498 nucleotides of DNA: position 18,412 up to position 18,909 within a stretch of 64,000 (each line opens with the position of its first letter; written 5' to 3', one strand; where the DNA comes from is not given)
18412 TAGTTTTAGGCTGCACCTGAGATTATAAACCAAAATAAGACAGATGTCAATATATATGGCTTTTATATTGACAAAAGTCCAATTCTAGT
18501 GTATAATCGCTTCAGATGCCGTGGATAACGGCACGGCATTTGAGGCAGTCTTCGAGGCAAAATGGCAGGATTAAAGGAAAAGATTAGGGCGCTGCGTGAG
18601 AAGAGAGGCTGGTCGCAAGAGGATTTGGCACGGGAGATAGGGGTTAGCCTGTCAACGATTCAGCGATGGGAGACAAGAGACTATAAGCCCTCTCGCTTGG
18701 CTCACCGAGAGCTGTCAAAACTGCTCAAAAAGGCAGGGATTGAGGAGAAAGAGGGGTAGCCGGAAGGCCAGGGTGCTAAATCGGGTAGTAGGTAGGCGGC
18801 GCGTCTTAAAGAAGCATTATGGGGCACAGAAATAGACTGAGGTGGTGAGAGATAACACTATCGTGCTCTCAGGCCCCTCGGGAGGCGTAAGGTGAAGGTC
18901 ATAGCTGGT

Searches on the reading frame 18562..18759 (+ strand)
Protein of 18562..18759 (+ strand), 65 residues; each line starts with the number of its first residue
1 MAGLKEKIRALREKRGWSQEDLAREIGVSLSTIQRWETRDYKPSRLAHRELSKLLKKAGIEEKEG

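Call 15: search_protein_families(library=pfam, proteins=[window:18562-18759:+])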
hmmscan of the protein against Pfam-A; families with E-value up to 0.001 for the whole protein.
window:18562-18759:+ (65 aa): 11 families
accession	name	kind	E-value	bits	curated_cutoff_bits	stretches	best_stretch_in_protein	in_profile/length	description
PF01381.28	HTH_3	-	1.8e-13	50.8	23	1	8-47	1-40/55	Helix-turn-helix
PF13560.12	HTH_31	-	6.2e-11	42.9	27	1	8-51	6-50/64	Helix-turn-helix domain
PF12844.13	HTH_19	-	1.9e-08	34.5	30.2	1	6-64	2-57/64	Helix-turn-helix domain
PF13384.12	HTH_23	-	7.7e-07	29.2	24.6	1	5-36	5-37/50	Homeodomain-like domain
PF13443.12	HTH_26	-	3.7e-06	27.5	22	1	7-55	1-47/63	Cro/C1-type HTH DNA-binding domain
PF13413.12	HTH_25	-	1.4e-05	25.3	24.6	1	9-42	3-36/62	Helix-turn-helix domain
PF13518.12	HTH_28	-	0.00022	21.7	25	1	6-37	1-33/52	Helix-turn-helix domain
PF04218.19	CENP-B_N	-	0.00026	21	21.2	1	4-36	9-42/53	CENP-B N-terminal DNA-binding domain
PF13936.12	HTH_38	-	0.00037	20.6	27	1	6-35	11-39/44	Helix-turn-helix domain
PF13412.12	HTH_24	-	0.00077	19.4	21.9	0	9-35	10-36/48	Winged helix-turn-helix DNA-binding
PF08279.18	HTH_11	-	0.00078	19.7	25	0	7-35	5-34/55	HTH domain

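Call 16: find_encoding_contigs(protein=window:18562-18759:+, flank=10000, max_places=10)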
Protein window:18562-18759:+ (65 aa): 1 contig read that carries it; 1 place shown.
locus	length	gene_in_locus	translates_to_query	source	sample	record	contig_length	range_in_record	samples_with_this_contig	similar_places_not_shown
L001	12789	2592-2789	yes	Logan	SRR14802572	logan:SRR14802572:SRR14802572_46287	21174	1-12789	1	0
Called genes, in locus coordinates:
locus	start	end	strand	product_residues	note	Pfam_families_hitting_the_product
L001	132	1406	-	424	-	PF03446:NAD_binding_2, PF03721:UDPG_MGDP_dh_N, PF00984:UDPG_MGDP_dh, PF03720:UDPG_MGDP_dh_C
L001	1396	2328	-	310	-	PF01073:3Beta_HSD, PF01370:Epimerase, PF02719:Polysacc_synt_2, PF04321:RmlD_sub_bind, PF05368:NmrA (weak), PF07993:NAD_binding_4, PF13460:NAD_binding_10, PF16363:GDP_Man_Dehyd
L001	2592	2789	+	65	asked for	PF13384:HTH_23 (weak), PF12844:HTH_19, PF13560:HTH_31, PF13413:HTH_25 (weak), PF13443:HTH_26 (weak), PF01381:HTH_3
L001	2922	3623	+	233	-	PF00535:Glycos_transf_2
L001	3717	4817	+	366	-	PF02350:Epimerase_2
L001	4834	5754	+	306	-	PF01073:3Beta_HSD, PF01370:Epimerase, PF02719:Polysacc_synt_2 (weak), PF04321:RmlD_sub_bind, PF16363:GDP_Man_Dehyd, PF07993:NAD_binding_4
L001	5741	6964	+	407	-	-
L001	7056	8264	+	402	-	PF13439:Glyco_transf_4, PF13579:Glyco_trans_4_4, PF00534:Glycos_transf_1, PF13692:Glyco_trans_1_4, PF13524:Glyco_trans_1_2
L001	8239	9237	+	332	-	PF04321:RmlD_sub_bind (weak), PF05368:NmrA (weak), PF01073:3Beta_HSD, PF01370:Epimerase, PF02719:Polysacc_synt_2, PF13460:NAD_binding_10 (weak), PF16363:GDP_Man_Dehyd, PF07993:NAD_binding_4 (weak)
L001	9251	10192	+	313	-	PF00535:Glycos_transf_2, PF13641:Glyco_tranf_2_3, PF13632:Glyco_trans_2_3, PF13506:Glyco_transf_21 (weak)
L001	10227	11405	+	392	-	PF13439:Glyco_transf_4, PF13579:Glyco_trans_4_4, PF20706:GT4-conflict, PF00534:Glycos_transf_1, PF13692:Glyco_trans_1_4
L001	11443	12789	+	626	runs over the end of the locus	PF13522:GATase_6, PF13537:GATase_7, PF00733:Asn_synthase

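Call 27: find_related_loci(query=A3, collection=metagenome_contigs, flank=4000)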
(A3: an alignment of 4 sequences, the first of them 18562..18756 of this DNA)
Query A3 (65 aa) in metagenome_contigs; peptide patterns used: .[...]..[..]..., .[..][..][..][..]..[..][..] (x = any residue, [..] = any of these).
600 stretches matched a pattern (row limit reached: there are more); 255 encode a relative of the query (tblastn E <= 1e-3); the best 80 are kept; 80 distinct loci.
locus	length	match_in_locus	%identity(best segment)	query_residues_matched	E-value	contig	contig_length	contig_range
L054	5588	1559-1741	74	1-61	4e-26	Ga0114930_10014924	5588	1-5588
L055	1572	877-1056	73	1-60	1e-25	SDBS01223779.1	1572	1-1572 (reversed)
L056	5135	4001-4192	70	1-64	1e-25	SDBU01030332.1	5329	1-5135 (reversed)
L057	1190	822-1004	74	4-64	2e-25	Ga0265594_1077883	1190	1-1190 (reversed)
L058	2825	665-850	69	1-62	4e-25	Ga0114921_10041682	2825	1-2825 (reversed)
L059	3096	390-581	67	1-64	6e-25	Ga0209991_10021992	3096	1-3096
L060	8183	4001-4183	70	4-64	8e-25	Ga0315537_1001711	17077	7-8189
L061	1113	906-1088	69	4-64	4e-25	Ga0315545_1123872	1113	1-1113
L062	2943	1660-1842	70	1-61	7e-25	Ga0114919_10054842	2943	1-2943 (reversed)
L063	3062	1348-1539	70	1-64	2e-24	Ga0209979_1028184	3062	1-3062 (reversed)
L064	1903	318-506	70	1-63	3e-24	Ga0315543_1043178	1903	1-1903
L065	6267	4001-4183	69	1-61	4e-24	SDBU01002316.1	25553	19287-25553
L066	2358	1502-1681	70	1-60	3e-24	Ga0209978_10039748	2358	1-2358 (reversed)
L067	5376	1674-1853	65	1-60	4e-24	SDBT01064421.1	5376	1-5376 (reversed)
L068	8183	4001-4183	67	1-61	5e-24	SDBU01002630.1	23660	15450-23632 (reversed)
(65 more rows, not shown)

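Call 52: search_solved_structures(query=A3, max_evalue=1, show_alignments=2)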
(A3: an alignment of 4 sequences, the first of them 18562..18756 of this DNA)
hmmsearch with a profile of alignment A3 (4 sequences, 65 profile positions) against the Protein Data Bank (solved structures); distinct sequences matched with E-value up to 1: 40.
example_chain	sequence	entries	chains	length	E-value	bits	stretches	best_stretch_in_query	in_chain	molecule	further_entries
4yg4_A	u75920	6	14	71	9.7e-05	25.4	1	3-39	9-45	Antitoxin HipB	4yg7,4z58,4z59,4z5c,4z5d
4yg1_A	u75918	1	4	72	0.0001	25.3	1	3-39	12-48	Antitoxin HipB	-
4z5h_A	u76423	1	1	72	0.00012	25.1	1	3-39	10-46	Antitoxin HipB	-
2wiu_B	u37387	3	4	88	0.00015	24.8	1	3-39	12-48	HTH-TYPE TRANSCRIPTIONAL REGULATOR HIPB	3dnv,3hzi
5k98_B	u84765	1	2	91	0.00016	24.7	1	3-39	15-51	Antitoxin HipB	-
2mez_A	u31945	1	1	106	0.00016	24.7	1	8-55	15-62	Multiprotein Bridging Factor (MBP-like)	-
9k3w_A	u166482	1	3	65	0.00027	24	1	5-55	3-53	Transcriptional regulator, PbsX family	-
2r1j_L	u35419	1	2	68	0.0012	21.9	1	5-56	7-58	Repressor protein C2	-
3jxb_C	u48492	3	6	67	0.0012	21.8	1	5-56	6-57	Repressor protein C2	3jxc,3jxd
1adr_A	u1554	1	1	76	0.0017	21.4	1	5-56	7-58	P22 C2 REPRESSOR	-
7t5u_A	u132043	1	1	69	0.0041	20.2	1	3-54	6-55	Helix-turn-helix domain-containing protein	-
8tac_A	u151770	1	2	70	0.0055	19.8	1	6-44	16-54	DBP48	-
3vk0_A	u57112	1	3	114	0.0064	19.6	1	8-39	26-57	Transcriptional regulator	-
1utx_A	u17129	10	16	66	0.018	18.1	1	8-44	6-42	CYLR2 | cytolysin regulator 2 | PUTATIVE TRANSCRIPTION REGULATOR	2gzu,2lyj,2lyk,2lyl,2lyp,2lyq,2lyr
2xiu_A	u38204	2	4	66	0.019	18.1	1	8-44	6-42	CYLR2 | CYLR2 SYNONYM CYTOLYSIN REPRESSOR 2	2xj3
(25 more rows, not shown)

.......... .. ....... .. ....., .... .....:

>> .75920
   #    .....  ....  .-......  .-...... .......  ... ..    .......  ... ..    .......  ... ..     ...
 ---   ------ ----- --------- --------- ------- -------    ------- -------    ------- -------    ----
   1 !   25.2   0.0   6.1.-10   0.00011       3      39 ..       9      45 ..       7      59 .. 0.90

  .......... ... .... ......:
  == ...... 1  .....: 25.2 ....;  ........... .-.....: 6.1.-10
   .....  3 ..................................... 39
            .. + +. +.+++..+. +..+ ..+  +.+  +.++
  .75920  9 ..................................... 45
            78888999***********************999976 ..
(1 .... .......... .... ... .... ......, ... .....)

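Call 53: search_protein_families(library=ncbifam, proteins=[window:18562-18759:+], max_evalue=0.01)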
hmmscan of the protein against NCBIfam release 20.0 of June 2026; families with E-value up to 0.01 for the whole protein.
window:18562-18759:+ (65 aa): 21 families
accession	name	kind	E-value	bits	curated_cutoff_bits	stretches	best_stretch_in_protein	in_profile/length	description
TIGR00270.2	TIGR00270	equivalog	3.4e-10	40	110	1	5-56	77-128/159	multiprotein bridging factor aMBF1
TIGR03830.1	CxxCG_CxxCG_HTH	subfamily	2.8e-09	36.8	61.8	1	5-57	67-118/127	type II TA system antitoxin MqsA family protein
NF041951.1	phage_RstR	subfamily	5.7e-09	36.2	80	1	4-55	3-54/108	RstR family transcriptional repressor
TIGR03070.1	couple_hipB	subfamily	1.5e-08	34.5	71.65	1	7-37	6-36/58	type II toxin-antitoxin system Y4mF family antitoxin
NF007481.0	PRK10072.1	equivalog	4.1e-08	33.6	110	1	8-57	38-86/96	HTH-type transcriptional regulator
NF041265.1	NadS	equivalog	1.3e-06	28.6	60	1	7-52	34-79/94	NadS family protein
NF007257.0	PRK09706.1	subfamily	3.3e-06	26.9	101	1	4-56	6-58/135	transcriptional repressor DicA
NF007271.0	PRK09726.1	equivalog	9.4e-06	25.5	79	1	5-55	14-61/88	type II toxin-antitoxin system antitoxin HipB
NF003162.0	PRK04140.1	equivalog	1.9e-05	23.9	263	1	6-55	129-178/317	transcriptional regulator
NF058600.1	TransRegSco1979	equivalog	2.2e-05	23.7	350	1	4-63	9-65/280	Sco1979 family transcriptional regulator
NF040522.1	VC1465_fam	subfamily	0.00022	21.3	70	1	8-60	1-53/111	VC1465 family Xer recombination activation factor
NF047948.1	male_kill_WMK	equivalog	0.0005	19.6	300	1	5-38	7-40/300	WO male-killing family protein Wmk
NF047542.1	telomere_Tap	equivalog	0.0009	18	600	1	9-57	23-71/695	telomere-associated protein Tap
NF046037.1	carphisopro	domain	0.001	19.2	38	1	13-43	6-35/54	carph-isopro domain-containing protein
NF033545.0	transpos_IS630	equivalog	0.0012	18.4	100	1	10-39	5-35/299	IS630 family transposase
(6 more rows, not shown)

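Call 67: find_homologous_proteins(query=window:18562-18756:+, max_evalue=1e-8)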
Query window:18562-18756:+ (65 aa): 160 proteins with E <= 1e-8 among 163 candidates; the best 120 are listed.
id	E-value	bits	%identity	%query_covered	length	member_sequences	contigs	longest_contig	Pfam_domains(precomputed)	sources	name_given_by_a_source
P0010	2.4e-33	130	100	100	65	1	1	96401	PF12844.14,PF13413.13,PF13384.13,PF01381.29,PF13560.13,PF13443.13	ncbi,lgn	-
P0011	1.1e-27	112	88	98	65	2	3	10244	PF12844.14,PF13384.13,PF01381.29,PF13560.13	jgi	-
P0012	2.9e-21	92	72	100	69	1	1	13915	PF12844.14,PF01381.29,PF13560.13,PF13443.13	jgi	-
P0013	3.2e-21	92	72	98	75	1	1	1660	PF12844.14,PF13384.13,PF01381.29,PF13560.13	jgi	-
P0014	5.3e-21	91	74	94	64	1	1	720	PF12844.14,PF13384.13,PF01381.29,PF13560.13,PF13443.13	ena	-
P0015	6.1e-21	91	71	100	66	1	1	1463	PF12844.14,PF13384.13,PF01381.29,PF13560.13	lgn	-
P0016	9.3e-21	90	74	94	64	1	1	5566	PF12844.14,PF13384.13,PF01381.29,PF13560.13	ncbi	-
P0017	1.0e-20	90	74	94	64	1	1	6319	PF12844.14,PF13384.13,PF01381.29,PF13560.13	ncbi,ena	-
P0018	1.2e-20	90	72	94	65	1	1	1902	PF12844.14,PF13384.13,PF01381.29,PF13560.13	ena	-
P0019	1.3e-20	90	74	94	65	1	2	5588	PF12844.14,PF13384.13,PF01381.29,PF13560.13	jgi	-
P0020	1.6e-20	90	72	98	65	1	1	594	PF12844.14,PF01381.29,PF13560.13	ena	-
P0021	1.7e-20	90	70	94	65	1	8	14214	PF12844.14,PF13384.13,PF01381.29,PF13560.13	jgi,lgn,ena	jgi:ribosome-binding protein aMBF1 (putative translation factor)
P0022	1.9e-20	89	70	98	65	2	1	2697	PF12844.14,PF13384.13,PF01381.29,PF13560.13,PF13443.13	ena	-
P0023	2.7e-20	89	72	94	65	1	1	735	PF12844.14,PF13384.13,PF01381.29,PF13560.13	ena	-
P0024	2.8e-20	89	70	98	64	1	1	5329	PF12844.14,PF13384.13,PF13518.13,PF01381.29,PF13560.13,PF13443.13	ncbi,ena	-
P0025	2.8e-20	89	69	98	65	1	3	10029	PF12844.14,PF13384.13,PF01381.29,PF13560.13,PF13443.13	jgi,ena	-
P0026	4.0e-20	88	72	98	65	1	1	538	PF12844.14,PF13384.13,PF01381.29,PF13560.13,PF13443.13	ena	-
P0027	4.5e-20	88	69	95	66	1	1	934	PF12844.14,PF13384.13,PF01381.29,PF13560.13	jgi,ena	-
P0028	4.7e-20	88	73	98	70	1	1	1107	PF12844.14,PF13384.13,PF01381.29,PF13560.13,PF13443.13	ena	-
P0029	5.2e-20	88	75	94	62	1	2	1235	PF12844.14,PF13384.13,PF01381.29,PF13560.13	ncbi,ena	-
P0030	5.2e-20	88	70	98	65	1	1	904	PF12844.14,PF13384.13,PF01381.29,PF13560.13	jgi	jgi:ribosome-binding protein aMBF1 (putative translation factor)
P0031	5.3e-20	88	70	94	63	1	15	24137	PF13384.13,PF01381.29,PF13560.13,PF13443.13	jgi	jgi:ribosome-binding protein aMBF1 (putative translation factor)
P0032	6.7e-20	88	72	94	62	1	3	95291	PF12844.14,PF13384.13,PF01381.29,PF13560.13,PF13443.13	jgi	-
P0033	6.9e-20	88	70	94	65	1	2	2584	PF12844.14,PF13413.13,PF13384.13,PF01381.29,PF13560.13,PF13443.13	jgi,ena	-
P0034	7.6e-20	88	72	94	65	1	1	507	PF12844.14,PF13384.13,PF01381.29,PF13560.13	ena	-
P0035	8.0e-20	87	72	98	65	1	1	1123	PF12844.14,PF13384.13,PF01381.29,PF13560.13,PF13443.13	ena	-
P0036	9.3e-20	87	74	94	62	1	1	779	PF12844.14,PF01381.29,PF13560.13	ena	-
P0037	1.2e-19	87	68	100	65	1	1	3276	PF12844.14,PF01381.29,PF13560.13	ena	-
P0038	1.5e-19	87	66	98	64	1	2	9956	PF12844.14,PF01381.29,PF13560.13,PF13443.13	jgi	-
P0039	1.7e-19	86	70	98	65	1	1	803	PF12844.14,PF13384.13,PF01381.29,PF13560.13,PF13443.13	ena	-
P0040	1.9e-19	86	74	94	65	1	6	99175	PF12844.14,PF13384.13,PF01381.29,PF13560.13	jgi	-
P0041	2.2e-19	86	70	98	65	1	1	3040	PF12844.14,PF13384.13,PF01381.29,PF13560.13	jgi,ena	-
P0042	2.2e-19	86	72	92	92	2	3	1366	PF12844.14,PF13384.13,PF01381.29,PF13560.13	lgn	-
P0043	2.2e-19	86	70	94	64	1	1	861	PF12844.14,PF13384.13,PF01381.29,PF13560.13,PF13443.13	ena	-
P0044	2.4e-19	86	69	91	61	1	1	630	PF12844.14,PF13384.13,PF01381.29,PF13560.13,PF13443.13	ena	-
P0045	2.7e-19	86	68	95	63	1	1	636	PF12844.14,PF01381.29,PF13560.13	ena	-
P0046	2.9e-19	86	68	100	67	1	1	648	PF12844.14,PF01381.29,PF13560.13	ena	-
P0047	3.1e-19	86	67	98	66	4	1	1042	PF12844.14,PF13384.13,PF01381.29,PF13560.13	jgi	-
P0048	3.1e-19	86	72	92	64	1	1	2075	PF12844.14,PF13384.13,PF01381.29,PF13560.13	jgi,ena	-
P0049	3.9e-19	85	69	95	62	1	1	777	PF12844.14,PF01381.29,PF13560.13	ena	-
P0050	3.9e-19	85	70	98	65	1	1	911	PF12844.14,PF01381.29,PF13560.13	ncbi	-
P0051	4.0e-19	85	68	95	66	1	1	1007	PF12844.14,PF13384.13,PF01381.29,PF13560.13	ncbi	-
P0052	4.4e-19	85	67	98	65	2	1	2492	PF12844.14,PF13384.13,PF01381.29,PF13560.13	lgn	-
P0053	4.6e-19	85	66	100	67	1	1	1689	PF12844.14,PF01381.29,PF13560.13,PF13443.13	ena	-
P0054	4.6e-19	85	67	98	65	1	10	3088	PF12844.14,PF13384.13,PF01381.29,PF13560.13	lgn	-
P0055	5.2e-19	85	66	98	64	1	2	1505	PF12844.14,PF01381.29,PF13560.13,PF13443.13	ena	-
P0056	5.9e-19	85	72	94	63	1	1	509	PF12844.14,PF13384.13,PF01381.29,PF13560.13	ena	-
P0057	6.1e-19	85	68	100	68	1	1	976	PF01381.29,PF13560.13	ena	-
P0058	6.6e-19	85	68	95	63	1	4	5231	PF12844.14,PF13384.13,PF01381.29,PF13560.13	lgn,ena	-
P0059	7.4e-19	84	69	98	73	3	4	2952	PF12844.14,PF13384.13,PF01381.29,PF13560.13,PF13443.13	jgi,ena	-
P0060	7.5e-19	84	68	100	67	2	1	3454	PF12844.14,PF13384.13,PF01381.29,PF13560.13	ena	-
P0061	8.4e-19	84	68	95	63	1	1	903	PF12844.14,PF01381.29,PF13560.13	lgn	-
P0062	1.0e-18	84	67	97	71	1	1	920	PF12844.14,PF01381.29,PF13560.13,PF13443.13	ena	-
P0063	1.2e-18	84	69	98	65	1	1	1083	PF12844.14,PF13384.13,PF13518.13,PF01381.29,PF13560.13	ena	-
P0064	1.3e-18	84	67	98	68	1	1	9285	PF13384.13,PF13518.13,PF01381.29,PF13560.13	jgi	-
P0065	1.3e-18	84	69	98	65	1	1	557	PF12844.14,PF01381.29,PF13560.13,PF13443.13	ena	-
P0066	1.4e-18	84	67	98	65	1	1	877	PF12844.14,PF13384.13,PF01381.29,PF13560.13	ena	-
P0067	1.5e-18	83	70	94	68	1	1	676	PF12844.14,PF01381.29,PF13560.13,PF13443.13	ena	-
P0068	1.6e-18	83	72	98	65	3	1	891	PF12844.14,PF01381.29,PF13560.13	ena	-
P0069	1.6e-18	83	67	98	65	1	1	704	PF12844.14,PF13384.13,PF13518.13,PF01381.29,PF13560.13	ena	-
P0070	1.6e-18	83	70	94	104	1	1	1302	PF13384.13,PF01381.29,PF13560.13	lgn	-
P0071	1.9e-18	83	68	100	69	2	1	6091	PF01381.29,PF13560.13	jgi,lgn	-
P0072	1.9e-18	83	66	100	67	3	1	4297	PF12844.14,PF01381.29,PF13560.13,PF13443.13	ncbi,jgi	-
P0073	2.3e-18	83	67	98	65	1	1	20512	PF12844.14,PF01381.29,PF13560.13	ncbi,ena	-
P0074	2.6e-18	83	68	95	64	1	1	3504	PF12844.14,PF01381.29,PF13560.13,PF13443.13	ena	-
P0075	2.7e-18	83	69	94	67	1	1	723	PF12844.14,PF13384.13,PF01381.29,PF13560.13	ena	-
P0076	3.5e-18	82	69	94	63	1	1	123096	PF12844.14,PF01381.29,PF13560.13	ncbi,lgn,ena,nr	ncbi:MAG: helix-turn-helix transcriptional regulator [Dehalococcoidales bacterium]|nr:helix-turn-hel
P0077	3.5e-18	82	66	98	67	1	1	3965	PF12844.14,PF13384.13,PF13518.13,PF01381.29,PF13560.13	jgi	-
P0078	4.0e-18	82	67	98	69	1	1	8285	PF12844.14,PF01381.29,PF13560.13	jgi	-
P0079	4.0e-18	82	67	98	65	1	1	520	PF12844.14,PF01381.29,PF13560.13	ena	-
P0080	4.0e-18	82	66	95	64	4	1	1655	PF12844.14,PF01381.29,PF13560.13,PF13443.13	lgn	-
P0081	4.1e-18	82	67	94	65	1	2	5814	PF12844.14,PF13384.13,PF01381.29,PF13560.13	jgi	-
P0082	4.3e-18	82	66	91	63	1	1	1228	PF12844.14,PF01381.29,PF13560.13,PF13443.13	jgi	-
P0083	4.4e-18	82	69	94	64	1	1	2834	PF12844.14,PF01381.29,PF13560.13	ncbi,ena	-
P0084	8.0e-18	81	65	95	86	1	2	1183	PF12844.14,PF13384.13,PF01381.29,PF13560.13,PF13443.13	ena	-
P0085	8.3e-18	81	63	97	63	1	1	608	PF01381.29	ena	-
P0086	8.7e-18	81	70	92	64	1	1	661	PF12844.14,PF13384.13,PF01381.29,PF13560.13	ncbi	-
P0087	8.7e-18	81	64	98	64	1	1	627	PF12844.14,PF01381.29,PF13560.13,PF13443.13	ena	-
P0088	9.0e-18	81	65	100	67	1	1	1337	PF12844.14,PF01381.29,PF13560.13,PF13443.13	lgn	-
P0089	1.0e-17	81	68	92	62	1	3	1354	PF13384.13,PF01381.29,PF13560.13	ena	-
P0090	1.1e-17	81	67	92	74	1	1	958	PF12844.14,PF01381.29,PF13560.13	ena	-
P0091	1.1e-17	81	68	92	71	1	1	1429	PF12844.14,PF01381.29,PF13560.13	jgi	jgi:transcriptional regulator with XRE-family HTH domain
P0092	1.1e-17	81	65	100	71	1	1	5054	PF12844.14,PF01381.29,PF13560.13,PF13443.13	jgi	jgi:transcriptional regulator with XRE-family HTH domain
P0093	1.2e-17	81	63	98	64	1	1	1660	PF12844.14,PF01381.29,PF13560.13,PF13443.13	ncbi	-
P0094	1.3e-17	80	72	92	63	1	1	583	PF12844.14,PF13384.13,PF01381.29,PF13560.13,PF13443.13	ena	-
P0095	1.4e-17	80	68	91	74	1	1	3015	PF13384.13,PF01381.29,PF13560.13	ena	-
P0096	1.4e-17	80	68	91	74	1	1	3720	PF13384.13,PF01381.29,PF13560.13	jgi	-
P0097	1.5e-17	80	66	98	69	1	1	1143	PF12844.14,PF01381.29,PF13560.13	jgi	-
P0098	1.7e-17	80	64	98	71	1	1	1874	PF12844.14,PF13384.13,PF01381.29,PF13560.13,PF13443.13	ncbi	-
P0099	2.3e-17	80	67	92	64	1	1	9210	PF12844.14,PF01381.29,PF13560.13,PF13443.13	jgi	-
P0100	2.4e-17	80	70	66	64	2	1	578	PF12844.14,PF13384.13,PF01381.29,PF13560.13,PF13443.13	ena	-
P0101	2.4e-17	80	65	97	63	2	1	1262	PF13384.13,PF13518.13,PF01381.29,PF13560.13,PF13443.13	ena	-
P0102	2.6e-17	80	67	94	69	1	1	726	PF12844.14,PF01381.29,PF13560.13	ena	-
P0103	2.7e-17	80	69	89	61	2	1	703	PF13384.13,PF01381.29,PF13560.13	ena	-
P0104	2.8e-17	79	66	94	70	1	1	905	PF01381.29,PF13560.13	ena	-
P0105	3.0e-17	79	68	92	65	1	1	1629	PF01381.29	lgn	-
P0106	3.3e-17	79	72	89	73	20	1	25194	PF12844.14,PF13384.13,PF01381.29,PF13560.13,PF13443.13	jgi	-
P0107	3.3e-17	79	65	95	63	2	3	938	PF12844.14,PF13384.13,PF13518.13,PF01381.29,PF13560.13,PF13443.13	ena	-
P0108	3.9e-17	79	62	100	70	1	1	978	PF01381.29,PF13560.13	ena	-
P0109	3.9e-17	79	69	85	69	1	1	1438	PF12844.14,PF01381.29,PF13560.13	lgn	-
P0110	4.0e-17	79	63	98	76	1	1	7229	PF12844.14,PF13384.13,PF01381.29,PF13560.13,PF13443.13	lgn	-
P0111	4.6e-17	79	65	95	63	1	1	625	PF12844.14,PF01381.29,PF13560.13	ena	-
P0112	4.6e-17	79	66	98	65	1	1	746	PF12844.14,PF13384.13,PF01381.29,PF13560.13,PF13443.13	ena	-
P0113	4.8e-17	79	64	98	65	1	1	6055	PF12844.14,PF13384.13,PF01381.29,PF13560.13,PF13443.13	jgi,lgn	-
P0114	5.4e-17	79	64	94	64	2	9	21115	PF12844.14,PF13384.13,PF13518.13,PF01381.29,PF13560.13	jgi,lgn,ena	jgi:transcriptional regulator with XRE-family HTH domain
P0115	5.6e-17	79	67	89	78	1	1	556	PF12844.14,PF13384.13,PF01381.29,PF13560.13,PF13443.13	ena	-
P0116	5.7e-17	78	70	92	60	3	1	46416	PF13384.13,PF20432.5,PF01381.29,PF13560.13,PF13443.13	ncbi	ncbi:helix-turn-helix domain-containing protein [Chloroflexota bacterium]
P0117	6.0e-17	78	66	98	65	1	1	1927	PF12844.14,PF13384.13,PF01381.29,PF13560.13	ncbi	-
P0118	6.1e-17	78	67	94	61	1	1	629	PF13384.13,PF01381.29,PF13560.13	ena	-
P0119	7.7e-17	78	67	94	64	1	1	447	PF12844.14,PF01381.29,PF13560.13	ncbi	-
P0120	8.2e-17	78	67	92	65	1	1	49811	PF12844.14,PF01381.29,PF13560.13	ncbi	ncbi:helix-turn-helix transcriptional regulator [Chloroflexota bacterium]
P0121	9.0e-17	78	66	91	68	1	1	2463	PF12844.14,PF01381.29,PF13560.13,PF13443.13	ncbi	-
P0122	9.9e-17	78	64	98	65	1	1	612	PF12844.14,PF13384.13,PF01381.29,PF13560.13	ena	-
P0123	1.0e-16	78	66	95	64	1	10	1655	PF01381.29,PF13560.13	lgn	-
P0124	1.1e-16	78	64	98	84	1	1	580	PF12844.14,PF01381.29,PF13560.13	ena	-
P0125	1.1e-16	78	64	94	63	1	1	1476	PF13384.13,PF01381.29,PF13560.13,PF13443.13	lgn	-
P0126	1.2e-16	77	66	94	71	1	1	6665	PF13384.13,PF01381.29,PF13560.13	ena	-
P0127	1.4e-16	77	64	98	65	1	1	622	PF12844.14,PF13384.13,PF01381.29,PF13560.13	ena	-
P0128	1.4e-16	77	71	85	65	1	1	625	PF12844.14,PF01381.29,PF13560.13,PF13443.13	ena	-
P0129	1.5e-16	77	62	94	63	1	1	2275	PF13384.13,PF01381.29,PF13560.13,PF13443.13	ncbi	-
